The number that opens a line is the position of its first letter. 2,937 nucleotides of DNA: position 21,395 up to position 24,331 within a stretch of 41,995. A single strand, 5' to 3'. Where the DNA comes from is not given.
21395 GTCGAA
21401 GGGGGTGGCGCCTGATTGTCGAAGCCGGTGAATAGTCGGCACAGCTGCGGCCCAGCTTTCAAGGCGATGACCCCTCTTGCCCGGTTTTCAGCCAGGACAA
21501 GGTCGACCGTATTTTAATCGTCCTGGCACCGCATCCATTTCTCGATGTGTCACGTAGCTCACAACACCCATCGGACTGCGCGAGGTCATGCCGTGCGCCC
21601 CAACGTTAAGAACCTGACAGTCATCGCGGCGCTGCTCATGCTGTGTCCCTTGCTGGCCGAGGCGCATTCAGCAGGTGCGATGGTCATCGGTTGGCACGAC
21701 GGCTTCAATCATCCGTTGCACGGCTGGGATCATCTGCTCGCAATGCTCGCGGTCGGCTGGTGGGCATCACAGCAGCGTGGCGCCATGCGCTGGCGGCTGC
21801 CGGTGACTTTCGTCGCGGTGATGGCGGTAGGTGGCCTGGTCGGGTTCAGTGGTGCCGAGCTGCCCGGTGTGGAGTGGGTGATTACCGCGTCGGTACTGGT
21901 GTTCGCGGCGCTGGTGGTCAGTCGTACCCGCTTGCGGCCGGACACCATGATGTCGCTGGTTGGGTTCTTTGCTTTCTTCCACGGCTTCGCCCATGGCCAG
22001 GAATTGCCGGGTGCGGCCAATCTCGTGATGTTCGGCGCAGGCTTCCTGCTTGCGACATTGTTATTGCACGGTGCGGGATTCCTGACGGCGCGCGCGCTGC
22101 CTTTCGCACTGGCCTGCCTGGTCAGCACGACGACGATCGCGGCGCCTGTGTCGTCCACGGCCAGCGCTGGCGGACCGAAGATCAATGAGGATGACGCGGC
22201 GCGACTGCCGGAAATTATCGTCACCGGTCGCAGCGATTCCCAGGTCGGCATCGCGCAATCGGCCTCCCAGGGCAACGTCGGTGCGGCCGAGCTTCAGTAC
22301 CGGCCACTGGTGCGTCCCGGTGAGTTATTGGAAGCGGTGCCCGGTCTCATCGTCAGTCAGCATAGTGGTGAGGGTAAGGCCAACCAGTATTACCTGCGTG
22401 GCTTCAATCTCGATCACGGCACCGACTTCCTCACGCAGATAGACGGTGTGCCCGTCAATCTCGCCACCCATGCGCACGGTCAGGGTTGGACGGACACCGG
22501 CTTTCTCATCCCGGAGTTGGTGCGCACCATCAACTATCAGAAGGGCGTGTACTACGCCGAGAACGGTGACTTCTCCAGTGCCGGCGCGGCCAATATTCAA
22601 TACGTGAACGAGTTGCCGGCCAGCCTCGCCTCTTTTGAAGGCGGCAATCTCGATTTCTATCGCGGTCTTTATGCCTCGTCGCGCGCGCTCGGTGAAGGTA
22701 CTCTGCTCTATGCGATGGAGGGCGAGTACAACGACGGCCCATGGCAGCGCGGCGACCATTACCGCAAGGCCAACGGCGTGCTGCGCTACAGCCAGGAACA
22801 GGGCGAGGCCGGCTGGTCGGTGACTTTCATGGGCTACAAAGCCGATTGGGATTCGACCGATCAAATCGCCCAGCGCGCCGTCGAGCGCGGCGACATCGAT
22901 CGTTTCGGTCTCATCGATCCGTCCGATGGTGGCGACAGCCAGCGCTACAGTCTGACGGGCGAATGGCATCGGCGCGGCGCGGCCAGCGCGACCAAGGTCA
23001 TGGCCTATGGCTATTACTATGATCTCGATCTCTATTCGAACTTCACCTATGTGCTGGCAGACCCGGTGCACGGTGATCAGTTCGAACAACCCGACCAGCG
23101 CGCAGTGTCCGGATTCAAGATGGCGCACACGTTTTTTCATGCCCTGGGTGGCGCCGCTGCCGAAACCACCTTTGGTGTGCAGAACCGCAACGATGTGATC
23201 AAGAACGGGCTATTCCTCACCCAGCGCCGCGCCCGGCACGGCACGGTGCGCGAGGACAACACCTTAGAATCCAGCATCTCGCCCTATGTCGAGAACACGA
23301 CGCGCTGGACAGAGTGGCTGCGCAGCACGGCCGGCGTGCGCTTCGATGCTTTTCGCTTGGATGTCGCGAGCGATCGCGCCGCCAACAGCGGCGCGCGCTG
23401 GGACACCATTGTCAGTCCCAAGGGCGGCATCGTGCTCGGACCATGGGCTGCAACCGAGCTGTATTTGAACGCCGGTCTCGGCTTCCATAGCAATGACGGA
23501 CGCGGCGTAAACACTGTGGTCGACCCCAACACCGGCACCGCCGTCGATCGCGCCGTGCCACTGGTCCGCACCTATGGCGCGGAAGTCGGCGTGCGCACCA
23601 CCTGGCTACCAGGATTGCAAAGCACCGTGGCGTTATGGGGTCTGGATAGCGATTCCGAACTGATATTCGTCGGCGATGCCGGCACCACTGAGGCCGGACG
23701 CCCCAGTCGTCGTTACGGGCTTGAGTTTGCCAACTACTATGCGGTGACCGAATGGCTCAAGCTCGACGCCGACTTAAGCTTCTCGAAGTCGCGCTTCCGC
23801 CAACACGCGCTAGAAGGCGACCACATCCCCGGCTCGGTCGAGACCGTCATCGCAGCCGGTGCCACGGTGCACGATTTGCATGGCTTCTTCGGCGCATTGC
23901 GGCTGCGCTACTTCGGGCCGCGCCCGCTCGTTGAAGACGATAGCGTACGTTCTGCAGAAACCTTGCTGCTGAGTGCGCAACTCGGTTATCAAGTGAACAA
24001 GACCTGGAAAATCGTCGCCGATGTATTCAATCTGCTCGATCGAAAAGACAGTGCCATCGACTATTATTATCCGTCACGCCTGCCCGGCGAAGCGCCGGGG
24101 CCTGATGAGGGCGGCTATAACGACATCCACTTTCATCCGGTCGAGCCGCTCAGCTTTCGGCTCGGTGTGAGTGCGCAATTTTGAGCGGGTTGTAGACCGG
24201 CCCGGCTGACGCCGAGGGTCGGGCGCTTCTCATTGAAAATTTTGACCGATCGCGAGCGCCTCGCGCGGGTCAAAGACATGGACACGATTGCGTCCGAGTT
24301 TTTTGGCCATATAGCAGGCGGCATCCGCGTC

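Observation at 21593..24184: One ORF fuses an inner-membrane HupE/UreJ metal permease to a complete TonB-dependent outer-membrane receptor, joined by an internal signal-peptide-like segment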

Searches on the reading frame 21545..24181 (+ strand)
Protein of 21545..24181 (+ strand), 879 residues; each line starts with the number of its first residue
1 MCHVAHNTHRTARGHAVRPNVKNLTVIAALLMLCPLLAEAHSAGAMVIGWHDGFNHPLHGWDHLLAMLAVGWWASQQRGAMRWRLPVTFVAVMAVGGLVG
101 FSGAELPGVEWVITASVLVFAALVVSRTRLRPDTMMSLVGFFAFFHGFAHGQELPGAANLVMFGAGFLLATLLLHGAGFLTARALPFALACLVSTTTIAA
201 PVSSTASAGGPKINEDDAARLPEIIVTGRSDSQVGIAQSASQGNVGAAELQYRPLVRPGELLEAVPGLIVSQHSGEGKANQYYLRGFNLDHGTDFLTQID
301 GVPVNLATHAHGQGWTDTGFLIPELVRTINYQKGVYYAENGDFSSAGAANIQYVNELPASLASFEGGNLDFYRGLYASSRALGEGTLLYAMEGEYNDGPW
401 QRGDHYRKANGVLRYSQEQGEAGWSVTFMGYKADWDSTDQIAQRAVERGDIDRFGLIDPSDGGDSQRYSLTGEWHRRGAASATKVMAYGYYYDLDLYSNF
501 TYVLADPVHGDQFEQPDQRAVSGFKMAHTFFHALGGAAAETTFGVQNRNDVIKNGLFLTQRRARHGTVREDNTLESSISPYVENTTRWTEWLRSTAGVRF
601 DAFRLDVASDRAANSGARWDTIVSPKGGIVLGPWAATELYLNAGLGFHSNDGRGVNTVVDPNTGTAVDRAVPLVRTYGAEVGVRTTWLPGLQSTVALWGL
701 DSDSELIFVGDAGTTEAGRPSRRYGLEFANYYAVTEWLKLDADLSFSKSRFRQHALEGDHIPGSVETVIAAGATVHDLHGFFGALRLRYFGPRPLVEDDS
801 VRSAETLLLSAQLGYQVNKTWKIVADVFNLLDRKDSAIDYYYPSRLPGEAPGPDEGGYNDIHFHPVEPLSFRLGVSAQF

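Call 3: search_protein_families(library=pfam, proteins=[window:21545-24181:+], max_evalue=0.01)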
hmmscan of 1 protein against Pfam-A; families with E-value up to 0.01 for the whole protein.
window:21545-24181:+ (879 aa): 3 families
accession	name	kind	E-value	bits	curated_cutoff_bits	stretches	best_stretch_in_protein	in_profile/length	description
PF04955.18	HupE_UreJ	-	5.9e-46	156.7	23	1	30-195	2-167/179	HupE / UreJ protein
PF07715.20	Plug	-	3.5e-11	44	23.9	1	241-348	8-107/107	TonB-dependent Receptor Plug Domain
PF13795.12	HupE_UreJ_2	-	0.0021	18.2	24.5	1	52-155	4-110/156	HupE / UreJ protein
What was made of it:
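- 21665..22084 (+): HupE/UreJ permease core: mature N-terminus plus TM1-TM5 (aa 41-180), with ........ in TM1 and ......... in TM4. Pfam PF04955, E 5.9e-46, profile positions 2-167 of 179 (call 3).
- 22229..22594 (+): Plug domain (aa 229-350), with conserved His-rich motifs SQHSGEG, NLDHGTD and HAHGQG. Pfam PF07715, E 3.5e-11 (call 3).
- On HupE/UreJ permease (PF04955): 156.7 bits against a cut-off of 23, aa 30-195 (call 3).
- On TonB-dependent transporter: PF07715, E 3.5e-11 (call 3).
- Checked: Pfam finds HupE_UreJ at aa 30-195 (E 5.9e-46) and Plug at aa 241-348 (E 3.5e-11) (call 3).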

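Call 4: search_protein_families(library=ncbifam, proteins=[window:21545-24181:+], max_evalue=0.01)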
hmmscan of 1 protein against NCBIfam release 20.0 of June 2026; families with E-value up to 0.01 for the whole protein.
window:21545-24181:+ (879 aa): 6 families
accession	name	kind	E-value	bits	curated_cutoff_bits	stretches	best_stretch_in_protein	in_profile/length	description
TIGR01783.1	TonB-siderophor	subfamily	1.4e-10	40.4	223.5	1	583-834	368-619/649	TonB-dependent siderophore receptor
TIGR01786.1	TonB-hemlactrns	subfamily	1.6e-06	26.8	323.75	0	573-647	388-462/719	TonB-dependent hemoglobin/transferrin/lactoferrin family receptor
TIGR01785.1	TonB-hemin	subfamily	5.4e-06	25.1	316.85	1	223-341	3-116/677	TonB-dependent heme/hemoglobin receptor family protein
TIGR01779.1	TonB-B12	equivalog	1.9e-05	23.4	599.7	1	260-334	67-134/614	TonB-dependent vitamin B12 receptor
TIGR04056.1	OMP_RagA_SusC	subfamily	0.00017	20.1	368.25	1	216-305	73-164/981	SusC/RagA family TonB-linked outer membrane protein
NF007926.1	PRK10641.1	equivalog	0.0017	17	836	1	260-395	66-194/617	TonB-dependent vitamin B12 receptor BtuB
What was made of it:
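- NCBIfam BtuB models score far below cut-off (23 vs 600 bits, call 4).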

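Call 6: find_homologous_proteins(query=window:21545-24181:+, max_evalue=1e-10)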
Query window:21545-24181:+ (879 aa): 7995 proteins with E <= 1e-10 among 8000 candidates; the best 120 are listed.
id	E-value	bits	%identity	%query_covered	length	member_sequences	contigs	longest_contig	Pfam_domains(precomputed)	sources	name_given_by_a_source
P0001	0.0e+0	1913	95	98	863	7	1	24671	PF04955.19,PF07715.21,PF00593.31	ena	-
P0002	0.0e+0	1682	83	98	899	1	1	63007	PF04955.19,PF07715.21,PF00593.31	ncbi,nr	ncbi:MAG: TonB-dependent receptor [Gammaproteobacteria bacterium]|nr:TonB-dependent receptor [Gammap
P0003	0.0e+0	1643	81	98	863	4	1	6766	PF04955.19,PF07715.21,PF00593.31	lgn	-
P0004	0.0e+0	1587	80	96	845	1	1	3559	PF04955.19,PF07715.21,PF00593.31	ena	-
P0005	0.0e+0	1483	73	100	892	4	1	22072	PF04955.19,PF07715.21,PF00593.31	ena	-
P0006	0.0e+0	1378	68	97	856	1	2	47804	PF04955.19,PF07715.21,PF00593.31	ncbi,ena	-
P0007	0.0e+0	1355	69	96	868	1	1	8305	PF04955.19,PF07715.21,PF00593.31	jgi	jgi:hydrogenase/urease accessory protein HupE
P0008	0.0e+0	1349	69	96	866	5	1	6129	PF04955.19,PF07715.21,PF00593.31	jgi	jgi:hydrogenase/urease accessory protein HupE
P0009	0.0e+0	1337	67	96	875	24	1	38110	PF04955.19,PF07715.21,PF00593.31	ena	-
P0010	0.0e+0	1320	67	97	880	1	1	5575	PF04955.19,PF07715.21,PF00593.31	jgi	jgi:hydrogenase/urease accessory protein HupE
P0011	0.0e+0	1301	67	97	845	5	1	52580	PF04955.19,PF13795.14,PF07715.21,PF00593.31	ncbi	ncbi:MAG: TonB-dependent receptor [Gammaproteobacteria bacterium]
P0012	0.0e+0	1298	65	96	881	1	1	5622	PF04955.19,PF07715.21,PF00593.31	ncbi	-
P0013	0.0e+0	1272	64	97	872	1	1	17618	PF04955.19,PF07715.21,PF00593.31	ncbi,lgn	-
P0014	0.0e+0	1269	65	97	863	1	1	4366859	PF04955.19,PF07715.21,PF00593.31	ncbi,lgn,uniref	ncbi:TonB-dependent receptor domain-containing protein [Methylomicrobium lacus]|uniref:TonB-dependen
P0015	0.0e+0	1267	64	96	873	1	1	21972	PF04955.19,PF07715.21,PF00593.31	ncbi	ncbi:MAG: TonB-dependent receptor domain-containing protein [Methylococcales bacterium]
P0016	0.0e+0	1263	65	97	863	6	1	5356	PF04955.19,PF07715.21,PF00593.31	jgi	-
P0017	0.0e+0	1249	64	96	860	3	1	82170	PF04955.19,PF07715.21,PF00593.31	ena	-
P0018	0.0e+0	1248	63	98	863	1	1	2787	PF04955.19,PF07715.21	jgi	jgi:hydrogenase/urease accessory protein HupE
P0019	0.0e+0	1245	64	96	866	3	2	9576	PF04955.19,PF07715.21,PF00593.31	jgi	jgi:hydrogenase/urease accessory protein HupE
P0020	0.0e+0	1243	63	98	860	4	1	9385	PF04955.19,PF07715.21,PF00593.31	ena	-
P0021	0.0e+0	1241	63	96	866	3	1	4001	PF04955.19,PF07715.21,PF00593.31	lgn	-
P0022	0.0e+0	1238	64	96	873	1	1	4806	PF04955.19,PF07715.21,PF00593.31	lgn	-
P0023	0.0e+0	1237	63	96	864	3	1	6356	PF04955.19,PF07715.21,PF00593.31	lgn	-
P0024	0.0e+0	1231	64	96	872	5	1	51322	PF04955.19,PF07715.21,PF00593.31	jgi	jgi:hydrogenase/urease accessory protein HupE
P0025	0.0e+0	1231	63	97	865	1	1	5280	PF04955.19,PF07715.21,PF00593.31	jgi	jgi:hydrogenase/urease accessory protein HupE/outer membrane cobalamin receptor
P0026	0.0e+0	1229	64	96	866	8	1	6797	PF04955.19,PF07715.21,PF00593.31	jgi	jgi:hydrogenase/urease accessory protein HupE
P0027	0.0e+0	1227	64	96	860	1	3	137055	PF04955.19,PF07715.21,PF00593.31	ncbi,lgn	-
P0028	0.0e+0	1227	62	98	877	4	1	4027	PF04955.19,PF07715.21,PF00593.31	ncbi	ncbi:MAG: TonB-dependent receptor domain-containing protein [Methylobacter sp.]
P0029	0.0e+0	1223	63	96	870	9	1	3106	PF04955.19,PF07715.21,PF00593.31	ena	-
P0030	0.0e+0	1221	63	96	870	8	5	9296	PF04955.19,PF07715.21,PF00593.31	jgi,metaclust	metaclust:\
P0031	0.0e+0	1220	63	95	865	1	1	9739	PF04955.19,PF07715.21,PF00593.31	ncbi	ncbi:MAG: TonB-dependent receptor [Candidatus Dormibacteraceae bacterium]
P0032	0.0e+0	1217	63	96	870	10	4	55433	PF04955.19,PF07715.21,PF00593.31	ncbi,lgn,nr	ncbi:MAG: TonB-dependent receptor [Methylobacter sp.]|nr:TonB-dependent receptor [Methylobacter sp.]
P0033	0.0e+0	1216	63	96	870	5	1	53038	PF04955.19,PF07715.21,PF00593.31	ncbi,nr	ncbi:MAG: TonB-dependent receptor [Methylomonas sp.]|nr:MAG: TonB-dependent receptor [Methylomonas s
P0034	0.0e+0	1216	62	98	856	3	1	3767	PF04955.19,PF07715.21,PF00593.31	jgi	jgi:hydrogenase/urease accessory protein HupE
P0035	0.0e+0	1213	77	76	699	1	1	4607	PF07715.21,PF00593.31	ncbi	-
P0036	0.0e+0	1212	62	98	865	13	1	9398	PF04955.19,PF07715.21,PF00593.31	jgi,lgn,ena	-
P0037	0.0e+0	1210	61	97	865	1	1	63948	PF04955.19,PF07715.21,PF00593.31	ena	-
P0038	0.0e+0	1208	73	79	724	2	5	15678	PF07715.21,PF00593.31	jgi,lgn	-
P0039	0.0e+0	1208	62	98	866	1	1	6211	PF04955.19,PF07715.21,PF00593.31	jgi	-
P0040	0.0e+0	1206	62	98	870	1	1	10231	PF04955.19,PF07715.21,PF00593.31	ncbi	-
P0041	0.0e+0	1206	75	78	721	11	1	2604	PF07715.21,PF00593.31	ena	-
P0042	0.0e+0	1205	62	97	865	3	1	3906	PF04955.19,PF07715.21,PF00593.31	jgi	jgi:hydrogenase/urease accessory protein HupE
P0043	0.0e+0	1203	63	96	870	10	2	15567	PF04955.19,PF07715.21,PF00593.31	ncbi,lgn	-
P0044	0.0e+0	1203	62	97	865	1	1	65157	PF04955.19,PF07715.21,PF00593.31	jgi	jgi:hydrogenase/urease accessory protein HupE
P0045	0.0e+0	1203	61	98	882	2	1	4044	PF04955.19,PF07715.21,PF00593.31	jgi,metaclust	metaclust:\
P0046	0.0e+0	1202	63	97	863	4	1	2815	PF04955.19,PF07715.21,PF00593.31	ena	-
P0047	0.0e+0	1201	61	97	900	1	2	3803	PF04955.19,PF07715.21,PF00593.31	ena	-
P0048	0.0e+0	1200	62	96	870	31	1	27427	PF04955.19,PF07715.21,PF00593.31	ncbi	-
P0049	0.0e+0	1200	62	97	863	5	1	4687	PF04955.19,PF07715.21,PF00593.31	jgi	jgi:hydrogenase/urease accessory protein HupE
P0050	0.0e+0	1200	63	96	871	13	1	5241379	PF04955.19,PF07715.21,PF00593.31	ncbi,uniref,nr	ncbi:TonB-dependent receptor [Methylicorpusculum oleiharenae]|uniref:TonB-dependent receptor domain-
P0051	0.0e+0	1197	61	97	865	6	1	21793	PF04955.19,PF07715.21,PF00593.31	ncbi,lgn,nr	ncbi:MAG: TonB-dependent receptor [Gammaproteobacteria bacterium]|nr:TonB-dependent receptor [Gammap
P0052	0.0e+0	1195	62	97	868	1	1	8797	PF04955.19,PF13795.14,PF07715.21,PF00593.31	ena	-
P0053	0.0e+0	1194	62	96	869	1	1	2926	PF04955.19,PF07715.21,PF00593.31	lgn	-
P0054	0.0e+0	1193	62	96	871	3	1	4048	PF04955.19,PF07715.21,PF00593.31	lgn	-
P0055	0.0e+0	1186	61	94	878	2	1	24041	PF04955.19,PF07715.21,PF00593.31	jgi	-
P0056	0.0e+0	1185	61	96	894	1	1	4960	PF04955.19,PF07715.21,PF00593.31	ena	-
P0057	0.0e+0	1182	62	94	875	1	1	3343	PF04955.19,PF07715.21,PF00593.31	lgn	-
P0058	0.0e+0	1181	61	96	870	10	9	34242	PF04955.19,PF07715.21,PF00593.31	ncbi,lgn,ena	-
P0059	0.0e+0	1178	62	94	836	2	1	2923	PF04955.19,PF07715.21,PF00593.31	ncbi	ncbi:MAG: TonB-dependent receptor domain-containing protein, partial [Methylococcales bacterium]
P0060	0.0e+0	1178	60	98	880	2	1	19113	PF04955.19,PF07715.21,PF00593.31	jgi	-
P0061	0.0e+0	1177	60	97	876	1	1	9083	PF04955.19,PF07715.21,PF00593.31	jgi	jgi:hydrogenase/urease accessory protein HupE/outer membrane receptor protein involved in Fe transpo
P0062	0.0e+0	1173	62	97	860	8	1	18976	PF04955.19,PF07715.21,PF00593.31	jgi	-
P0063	0.0e+0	1172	62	94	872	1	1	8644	PF04955.19,PF07715.21,PF00593.31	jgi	jgi:hydrogenase/urease accessory protein HupE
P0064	0.0e+0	1162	60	98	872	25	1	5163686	PF04955.19,PF07715.21,PF00593.31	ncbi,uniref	ncbi:TonB-dependent receptor domain-containing protein [Methylotuvimicrobium sp. KM1]|uniref:TonB-de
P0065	0.0e+0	1161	61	94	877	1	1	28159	PF04955.19,PF07715.21,PF00593.31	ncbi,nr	ncbi:MAG: TonB-dependent receptor [Methylococcales bacterium]|nr:TonB-dependent receptor [Methylococ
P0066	0.0e+0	1154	61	96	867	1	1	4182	PF04955.19,PF07715.21,PF00593.31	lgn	-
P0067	0.0e+0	1141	61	97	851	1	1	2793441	PF04955.19,PF07715.21,PF00593.31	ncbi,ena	-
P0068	0.0e+0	1135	73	75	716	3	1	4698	PF07715.21,PF00593.31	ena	-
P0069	0.0e+0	1134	59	96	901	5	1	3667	PF04955.19,PF07715.21,PF00593.31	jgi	jgi:hydrogenase/urease accessory protein HupE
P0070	0.0e+0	1129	59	95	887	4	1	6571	PF04955.19,PF07715.21,PF00593.31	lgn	-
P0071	0.0e+0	1127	60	95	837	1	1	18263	PF04955.19,PF07715.21,PF00593.31,PF14905.13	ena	-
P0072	0.0e+0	1123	58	96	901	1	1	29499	PF04955.19,PF07715.21,PF00593.31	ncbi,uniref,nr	ncbi:TonB-dependent receptor [Methylomicrobium sp. Wu6]|uniref:TonB-dependent receptor domain-contai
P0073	0.0e+0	1122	58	97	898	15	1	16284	PF04955.19,PF07715.21,PF00593.31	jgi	jgi:hydrogenase/urease accessory protein HupE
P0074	0.0e+0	1121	63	90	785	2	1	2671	PF04955.19,PF07715.21,PF00593.31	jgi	jgi:hypothetical protein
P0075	0.0e+0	1120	59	94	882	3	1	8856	PF04955.19,PF07715.21,PF00593.31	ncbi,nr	ncbi:MAG: TonB-dependent receptor [Methyloglobulus sp.]|nr:TonB-dependent receptor [Methyloglobulus 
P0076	0.0e+0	1113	59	94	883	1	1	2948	PF04955.19,PF07715.21,PF00593.31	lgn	-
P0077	0.0e+0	1112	58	96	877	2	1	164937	PF04955.19,PF07715.21,PF00593.31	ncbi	ncbi:MAG: TonB-dependent receptor domain-containing protein [Methylobacter sp.]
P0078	0.0e+0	1110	59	94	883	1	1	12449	PF04955.19,PF07715.21,PF00593.31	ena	-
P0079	0.0e+0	1107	59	94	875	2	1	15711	PF04955.19,PF07715.21,PF00593.31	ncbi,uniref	ncbi:TonB-dependent receptor domain-containing protein [Methyloglobulus sp.]|uniref:TonB-dependent r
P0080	0.0e+0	1103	57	98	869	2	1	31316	PF04955.19,PF07715.21,PF00593.31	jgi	jgi:hydrogenase/urease accessory protein HupE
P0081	0.0e+0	1102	59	94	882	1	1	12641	PF04955.19,PF07715.21,PF00593.31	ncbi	-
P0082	0.0e+0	1102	56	99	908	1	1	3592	PF04955.19,PF07715.21,PF00593.31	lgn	-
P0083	0.0e+0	1095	57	98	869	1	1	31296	PF04955.19,PF07715.21,PF00593.31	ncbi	ncbi:MAG: TonB-dependent receptor domain-containing protein [Gammaproteobacteria bacterium]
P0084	0.0e+0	1094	57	97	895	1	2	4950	PF04955.19,PF07715.21,PF00593.31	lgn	-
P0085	0.0e+0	1090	57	94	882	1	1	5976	PF04955.19,PF07715.21,PF00593.31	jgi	jgi:hydrogenase/urease accessory protein HupE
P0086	0.0e+0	1089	57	94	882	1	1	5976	PF04955.19,PF07715.21,PF00593.31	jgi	jgi:hydrogenase/urease accessory protein HupE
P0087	0.0e+0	1088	69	78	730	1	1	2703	PF07715.21,PF00593.31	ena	-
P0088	0.0e+0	1088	58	94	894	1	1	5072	PF04955.19,PF07715.21,PF00593.31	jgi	jgi:hydrogenase/urease accessory protein HupE/outer membrane receptor protein involved in Fe transpo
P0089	0.0e+0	1087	56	97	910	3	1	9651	PF04955.19,PF07715.21,PF00593.31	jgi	jgi:hydrogenase/urease accessory protein HupE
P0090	0.0e+0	1086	58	93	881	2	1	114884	PF04955.19,PF07715.21,PF00593.31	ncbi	ncbi:MAG: TonB-dependent receptor domain-containing protein [Methylomicrobium sp.]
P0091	0.0e+0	1086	57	96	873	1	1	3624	PF04955.19,PF07715.21,PF00593.31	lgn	-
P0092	0.0e+0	1084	57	94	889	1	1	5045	PF04955.19,PF07715.21,PF00593.31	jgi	jgi:hydrogenase/urease accessory protein HupE/outer membrane receptor protein involved in Fe transpo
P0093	0.0e+0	1083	57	94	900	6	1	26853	PF04955.19,PF07715.21,PF00593.31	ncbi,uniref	ncbi:TonB-dependent receptor [Methyloglobulus sp.]|uniref:TonB-dependent receptor domain-containing 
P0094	0.0e+0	1083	58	95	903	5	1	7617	PF04955.19,PF07715.21,PF00593.31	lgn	-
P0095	0.0e+0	1082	58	94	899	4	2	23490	PF04955.19,PF07715.21,PF00593.31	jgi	jgi:hydrogenase/urease accessory protein HupE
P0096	0.0e+0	1081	57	94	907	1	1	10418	PF04955.19,PF07715.21,PF00593.31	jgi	jgi:hydrogenase/urease accessory protein HupE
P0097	0.0e+0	1081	58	95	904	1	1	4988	PF04955.19,PF07715.21,PF00593.31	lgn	-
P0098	0.0e+0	1080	58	97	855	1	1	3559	PF04955.19,PF07715.21,PF00593.31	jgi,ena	-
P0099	0.0e+0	1080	57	94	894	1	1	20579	PF04955.19,PF07715.21,PF00593.31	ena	-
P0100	0.0e+0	1080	57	94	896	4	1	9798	PF04955.19,PF07715.21,PF00593.31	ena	-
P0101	0.0e+0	1079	56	99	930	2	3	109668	PF04955.19,PF07715.21,PF00593.31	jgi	jgi:hydrogenase/urease accessory protein HupE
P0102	0.0e+0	1078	57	94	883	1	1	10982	PF04955.19,PF07715.21,PF00593.31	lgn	-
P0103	0.0e+0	1078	57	94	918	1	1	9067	PF04955.19,PF07715.21,PF00593.31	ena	-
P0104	0.0e+0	1077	70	75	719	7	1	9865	PF07715.21,PF00593.31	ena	-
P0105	0.0e+0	1077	56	98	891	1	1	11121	PF04955.19,PF07715.21,PF00593.31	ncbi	-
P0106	0.0e+0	1074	55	98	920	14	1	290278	PF04955.19,PF07715.21,PF00593.31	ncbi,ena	-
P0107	0.0e+0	1073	65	82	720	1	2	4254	PF07715.21,PF00593.31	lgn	-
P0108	0.0e+0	1072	57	98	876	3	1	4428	PF04955.19,PF07715.21,PF00593.31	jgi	jgi:hydrogenase/urease accessory protein HupE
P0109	0.0e+0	1070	55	98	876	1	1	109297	PF04955.19,PF07715.21,PF00593.31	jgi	jgi:hydrogenase/urease accessory protein HupE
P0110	0.0e+0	1069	57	94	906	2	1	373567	PF04955.19,PF07715.21,PF00593.31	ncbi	-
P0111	0.0e+0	1069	57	92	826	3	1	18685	PF04955.19,PF07715.21,PF00593.31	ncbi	-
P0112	0.0e+0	1069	55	98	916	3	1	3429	PF04955.19,PF07715.21,PF00593.31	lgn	-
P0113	0.0e+0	1068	56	94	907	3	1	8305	PF04955.19,PF07715.21,PF00593.31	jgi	jgi:hydrogenase/urease accessory protein HupE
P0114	0.0e+0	1067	56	97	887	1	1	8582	PF04955.19,PF07715.21,PF00593.31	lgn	-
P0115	0.0e+0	1067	56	94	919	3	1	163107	PF04955.19,PF07715.21,PF00593.31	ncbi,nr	ncbi:MAG: TonB-dependent receptor [Methyloglobulus sp.]|nr:TonB-dependent receptor [Methyloglobulus 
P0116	0.0e+0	1066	56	97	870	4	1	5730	PF04955.19,PF07715.21,PF00593.31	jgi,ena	-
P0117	0.0e+0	1065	56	97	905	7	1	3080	PF04955.19,PF07715.21,PF00593.31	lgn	-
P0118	0.0e+0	1064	55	98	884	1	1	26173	PF04955.19,PF07715.21,PF00593.31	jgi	jgi:hydrogenase/urease accessory protein HupE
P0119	0.0e+0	1061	54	98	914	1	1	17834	PF04955.19,PF07715.21,PF00593.31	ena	-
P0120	0.0e+0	1060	66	81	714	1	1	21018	PF07715.21,PF00593.31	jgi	-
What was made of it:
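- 22595..24184 (+): 22-strand beta-barrel (aa 351-879) ending in Phe, plus the stop codon. PF00593 is precomputed for the homologs (call 6).
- Checked: 112 of the 120 best database hits (94-100% coverage, 54-95% identity) have the same PF04955+PF07715+PF00593 architecture (call 6).
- Recurrence: 112 of the 120 top hits are fused (call 6).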
